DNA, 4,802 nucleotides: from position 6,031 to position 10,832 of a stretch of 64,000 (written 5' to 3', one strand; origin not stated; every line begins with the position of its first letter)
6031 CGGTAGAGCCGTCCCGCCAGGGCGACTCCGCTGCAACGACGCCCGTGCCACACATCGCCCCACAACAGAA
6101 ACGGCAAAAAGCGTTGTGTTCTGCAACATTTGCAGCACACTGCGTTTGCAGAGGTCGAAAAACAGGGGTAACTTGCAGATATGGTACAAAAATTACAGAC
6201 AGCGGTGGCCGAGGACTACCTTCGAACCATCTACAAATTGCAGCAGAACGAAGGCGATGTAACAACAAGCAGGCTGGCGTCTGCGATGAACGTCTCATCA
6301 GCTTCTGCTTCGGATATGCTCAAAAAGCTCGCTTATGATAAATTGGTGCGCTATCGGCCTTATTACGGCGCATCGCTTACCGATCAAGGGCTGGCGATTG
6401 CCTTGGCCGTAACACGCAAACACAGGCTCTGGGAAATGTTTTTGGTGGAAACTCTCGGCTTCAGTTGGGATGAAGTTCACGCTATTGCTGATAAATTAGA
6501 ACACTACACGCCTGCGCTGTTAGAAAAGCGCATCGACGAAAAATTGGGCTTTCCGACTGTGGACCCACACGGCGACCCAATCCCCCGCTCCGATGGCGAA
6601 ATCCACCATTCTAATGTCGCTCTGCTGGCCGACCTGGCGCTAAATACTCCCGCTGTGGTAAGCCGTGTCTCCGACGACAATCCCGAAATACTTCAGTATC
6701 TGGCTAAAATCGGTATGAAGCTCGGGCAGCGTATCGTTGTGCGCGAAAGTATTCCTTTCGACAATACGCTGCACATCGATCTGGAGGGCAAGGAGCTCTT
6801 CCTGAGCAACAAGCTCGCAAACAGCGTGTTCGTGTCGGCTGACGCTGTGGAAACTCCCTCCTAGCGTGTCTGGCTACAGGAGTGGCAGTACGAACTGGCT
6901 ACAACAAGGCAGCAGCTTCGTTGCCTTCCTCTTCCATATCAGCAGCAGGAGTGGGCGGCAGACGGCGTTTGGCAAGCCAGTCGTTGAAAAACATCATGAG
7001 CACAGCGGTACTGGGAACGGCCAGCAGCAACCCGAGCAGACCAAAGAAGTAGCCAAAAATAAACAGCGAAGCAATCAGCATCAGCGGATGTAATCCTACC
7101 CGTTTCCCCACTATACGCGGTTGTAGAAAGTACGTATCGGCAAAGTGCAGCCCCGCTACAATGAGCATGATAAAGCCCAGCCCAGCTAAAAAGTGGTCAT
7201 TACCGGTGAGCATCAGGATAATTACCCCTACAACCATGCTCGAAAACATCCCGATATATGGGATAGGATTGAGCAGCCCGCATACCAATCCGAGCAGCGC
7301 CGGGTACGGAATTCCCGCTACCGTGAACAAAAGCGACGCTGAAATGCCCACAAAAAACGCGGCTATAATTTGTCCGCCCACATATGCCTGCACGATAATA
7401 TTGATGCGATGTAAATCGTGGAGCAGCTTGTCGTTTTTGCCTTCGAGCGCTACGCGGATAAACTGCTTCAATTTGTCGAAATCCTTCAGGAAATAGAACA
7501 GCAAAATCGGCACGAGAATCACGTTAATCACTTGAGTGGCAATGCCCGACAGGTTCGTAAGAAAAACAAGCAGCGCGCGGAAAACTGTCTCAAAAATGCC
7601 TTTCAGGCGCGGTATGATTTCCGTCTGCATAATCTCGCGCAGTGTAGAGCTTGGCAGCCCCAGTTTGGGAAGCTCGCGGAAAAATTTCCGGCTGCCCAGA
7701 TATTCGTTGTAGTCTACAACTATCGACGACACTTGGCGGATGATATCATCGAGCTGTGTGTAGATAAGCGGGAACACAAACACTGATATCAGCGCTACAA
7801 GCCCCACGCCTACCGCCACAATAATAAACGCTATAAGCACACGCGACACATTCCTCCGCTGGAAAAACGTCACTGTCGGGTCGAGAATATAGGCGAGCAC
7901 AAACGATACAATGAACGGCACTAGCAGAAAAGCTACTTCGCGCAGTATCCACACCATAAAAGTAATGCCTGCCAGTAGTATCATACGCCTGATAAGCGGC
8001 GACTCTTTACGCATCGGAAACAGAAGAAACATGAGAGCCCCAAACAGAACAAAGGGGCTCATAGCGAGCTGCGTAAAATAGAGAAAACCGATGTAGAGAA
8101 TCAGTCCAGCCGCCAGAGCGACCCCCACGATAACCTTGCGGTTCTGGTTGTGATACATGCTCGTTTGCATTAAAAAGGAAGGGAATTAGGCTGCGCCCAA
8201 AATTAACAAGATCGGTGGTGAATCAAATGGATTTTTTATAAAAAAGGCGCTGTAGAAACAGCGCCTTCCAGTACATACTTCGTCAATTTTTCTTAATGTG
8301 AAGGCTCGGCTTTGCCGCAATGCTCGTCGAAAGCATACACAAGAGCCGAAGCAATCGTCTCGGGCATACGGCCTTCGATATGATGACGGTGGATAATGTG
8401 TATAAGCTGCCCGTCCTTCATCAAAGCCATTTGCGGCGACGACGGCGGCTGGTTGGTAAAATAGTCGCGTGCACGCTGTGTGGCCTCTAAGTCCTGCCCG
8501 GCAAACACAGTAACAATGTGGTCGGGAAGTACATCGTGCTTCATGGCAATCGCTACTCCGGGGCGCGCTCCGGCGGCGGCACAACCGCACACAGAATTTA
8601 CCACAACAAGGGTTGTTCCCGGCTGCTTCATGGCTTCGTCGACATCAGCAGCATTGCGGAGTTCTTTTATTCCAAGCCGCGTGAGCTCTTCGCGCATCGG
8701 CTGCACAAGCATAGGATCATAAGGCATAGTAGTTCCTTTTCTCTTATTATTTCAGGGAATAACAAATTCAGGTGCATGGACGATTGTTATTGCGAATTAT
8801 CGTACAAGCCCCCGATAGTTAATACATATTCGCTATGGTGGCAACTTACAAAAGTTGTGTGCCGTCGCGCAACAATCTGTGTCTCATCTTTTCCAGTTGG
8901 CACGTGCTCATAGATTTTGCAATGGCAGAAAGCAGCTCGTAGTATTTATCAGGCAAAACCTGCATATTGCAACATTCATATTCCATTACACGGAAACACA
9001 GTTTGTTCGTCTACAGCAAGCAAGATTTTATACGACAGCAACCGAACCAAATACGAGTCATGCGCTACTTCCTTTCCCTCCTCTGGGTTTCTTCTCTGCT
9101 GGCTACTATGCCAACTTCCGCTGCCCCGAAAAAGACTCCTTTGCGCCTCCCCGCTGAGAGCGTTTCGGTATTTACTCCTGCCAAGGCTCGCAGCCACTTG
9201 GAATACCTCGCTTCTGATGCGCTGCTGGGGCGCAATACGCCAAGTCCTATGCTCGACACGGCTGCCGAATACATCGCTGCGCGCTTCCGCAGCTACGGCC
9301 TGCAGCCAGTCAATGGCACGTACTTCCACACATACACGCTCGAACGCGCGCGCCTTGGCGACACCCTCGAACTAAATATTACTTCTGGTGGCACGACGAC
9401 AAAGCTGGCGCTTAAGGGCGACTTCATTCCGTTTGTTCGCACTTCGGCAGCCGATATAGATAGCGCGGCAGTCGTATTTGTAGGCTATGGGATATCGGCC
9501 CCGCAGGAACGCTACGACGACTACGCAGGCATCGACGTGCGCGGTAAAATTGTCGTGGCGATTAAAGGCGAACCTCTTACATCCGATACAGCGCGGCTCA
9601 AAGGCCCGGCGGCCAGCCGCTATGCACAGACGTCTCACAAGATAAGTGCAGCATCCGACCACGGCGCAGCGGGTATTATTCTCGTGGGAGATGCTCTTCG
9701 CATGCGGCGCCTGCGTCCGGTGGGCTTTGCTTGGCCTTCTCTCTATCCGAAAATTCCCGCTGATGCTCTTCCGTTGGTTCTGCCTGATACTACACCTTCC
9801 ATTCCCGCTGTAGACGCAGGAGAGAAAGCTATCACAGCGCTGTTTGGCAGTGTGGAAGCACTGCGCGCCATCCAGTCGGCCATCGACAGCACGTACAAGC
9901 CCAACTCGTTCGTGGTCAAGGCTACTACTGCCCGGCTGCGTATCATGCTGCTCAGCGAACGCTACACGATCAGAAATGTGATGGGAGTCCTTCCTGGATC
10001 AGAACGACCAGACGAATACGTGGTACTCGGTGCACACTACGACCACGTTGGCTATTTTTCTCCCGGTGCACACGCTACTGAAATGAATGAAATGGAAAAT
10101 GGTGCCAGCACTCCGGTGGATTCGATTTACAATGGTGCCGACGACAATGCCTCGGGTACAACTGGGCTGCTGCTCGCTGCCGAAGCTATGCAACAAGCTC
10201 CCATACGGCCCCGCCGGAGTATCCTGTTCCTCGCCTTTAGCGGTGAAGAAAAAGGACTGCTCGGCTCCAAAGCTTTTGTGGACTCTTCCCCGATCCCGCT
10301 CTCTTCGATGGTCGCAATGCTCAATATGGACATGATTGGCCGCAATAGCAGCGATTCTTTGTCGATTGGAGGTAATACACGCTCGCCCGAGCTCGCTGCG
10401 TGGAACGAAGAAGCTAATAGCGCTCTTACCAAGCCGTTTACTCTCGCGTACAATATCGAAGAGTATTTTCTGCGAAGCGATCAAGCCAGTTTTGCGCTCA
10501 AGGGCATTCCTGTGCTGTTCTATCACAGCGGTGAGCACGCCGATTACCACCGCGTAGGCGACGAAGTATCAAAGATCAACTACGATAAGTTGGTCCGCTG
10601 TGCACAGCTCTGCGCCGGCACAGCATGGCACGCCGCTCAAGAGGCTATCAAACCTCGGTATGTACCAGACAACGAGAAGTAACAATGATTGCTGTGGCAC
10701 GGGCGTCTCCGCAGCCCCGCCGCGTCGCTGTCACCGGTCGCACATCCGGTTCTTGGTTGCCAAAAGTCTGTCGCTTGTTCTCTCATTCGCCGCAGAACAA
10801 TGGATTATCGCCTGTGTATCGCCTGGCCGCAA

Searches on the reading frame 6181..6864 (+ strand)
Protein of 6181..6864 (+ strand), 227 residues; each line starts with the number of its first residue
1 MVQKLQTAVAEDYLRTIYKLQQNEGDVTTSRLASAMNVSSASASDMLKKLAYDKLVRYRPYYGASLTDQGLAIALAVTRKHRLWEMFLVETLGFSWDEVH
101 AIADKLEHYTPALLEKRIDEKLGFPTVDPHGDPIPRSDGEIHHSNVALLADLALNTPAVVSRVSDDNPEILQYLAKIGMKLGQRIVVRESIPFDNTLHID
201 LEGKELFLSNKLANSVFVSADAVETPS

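Call 34: search_protein_families(library=pfam, proteins=[window:6181-6864:+], max_evalue=0.001)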
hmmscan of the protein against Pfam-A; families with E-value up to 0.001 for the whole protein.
window:6181-6864:+ (227 aa): 4 families
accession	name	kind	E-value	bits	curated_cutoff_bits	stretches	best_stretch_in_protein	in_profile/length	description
PF02742.21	Fe_dep_repr_C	-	8.1e-29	99.9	27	1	67-136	1-70/70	Iron dependent repressor, metal binding and dimerisation domain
PF01325.25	Fe_dep_repress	-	6.3e-18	65.2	26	1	7-64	3-60/60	Iron dependent repressor, N-terminal DNA binding domain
PF04023.20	FeoA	-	8.2e-13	48.7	23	1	149-219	3-73/74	FeoA domain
PF01047.28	MarR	-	0.00023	21.4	24.6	1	23-55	14-46/59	MarR family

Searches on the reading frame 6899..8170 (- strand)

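Call 34: search_protein_families(library=pfam, proteins=[window:6899-8170:-], max_evalue=0.001)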
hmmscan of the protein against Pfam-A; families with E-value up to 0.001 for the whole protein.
window:6899-8170:- (423 aa): 1 family
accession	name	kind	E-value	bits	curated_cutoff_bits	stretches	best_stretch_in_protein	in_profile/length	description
PF01594.21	AI-2E_transport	-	2e-53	182.1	34.3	1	67-398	6-326/327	AI-2E family transporter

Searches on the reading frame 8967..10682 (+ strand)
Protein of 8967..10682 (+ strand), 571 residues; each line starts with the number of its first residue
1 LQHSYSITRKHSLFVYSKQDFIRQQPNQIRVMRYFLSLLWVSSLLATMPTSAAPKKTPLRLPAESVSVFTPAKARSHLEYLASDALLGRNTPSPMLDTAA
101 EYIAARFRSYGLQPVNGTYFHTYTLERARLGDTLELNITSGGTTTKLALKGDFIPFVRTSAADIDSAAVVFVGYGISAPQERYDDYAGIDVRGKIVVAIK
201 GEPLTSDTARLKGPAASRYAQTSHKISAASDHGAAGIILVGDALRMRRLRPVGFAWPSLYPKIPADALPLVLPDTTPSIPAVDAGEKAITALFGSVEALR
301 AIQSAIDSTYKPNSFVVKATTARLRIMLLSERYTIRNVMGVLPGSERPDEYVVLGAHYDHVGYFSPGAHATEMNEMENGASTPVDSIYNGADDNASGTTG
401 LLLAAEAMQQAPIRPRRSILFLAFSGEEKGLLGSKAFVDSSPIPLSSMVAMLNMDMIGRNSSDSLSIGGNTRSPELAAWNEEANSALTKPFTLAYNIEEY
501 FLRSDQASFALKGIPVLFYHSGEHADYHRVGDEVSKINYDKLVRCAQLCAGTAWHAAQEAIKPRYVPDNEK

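Call 34: search_protein_families(library=pfam, proteins=[window:8967-10682:+], max_evalue=0.001)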
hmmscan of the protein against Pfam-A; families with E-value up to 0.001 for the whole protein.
window:8967-10682:+ (571 aa): 3 families
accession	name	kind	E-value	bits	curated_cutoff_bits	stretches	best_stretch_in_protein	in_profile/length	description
PF04389.22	Peptidase_M28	-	5.6e-44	150.6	21.3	1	337-551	1-191/193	Peptidase family M28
PF01546.33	Peptidase_M20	-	4.1e-06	27.3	24.6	1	390-439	32-81/206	Peptidase family M20/M25/M40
PF05450.20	Nicastrin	-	0.00077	19.5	25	0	387-439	18-72/218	Nicastrin large lobe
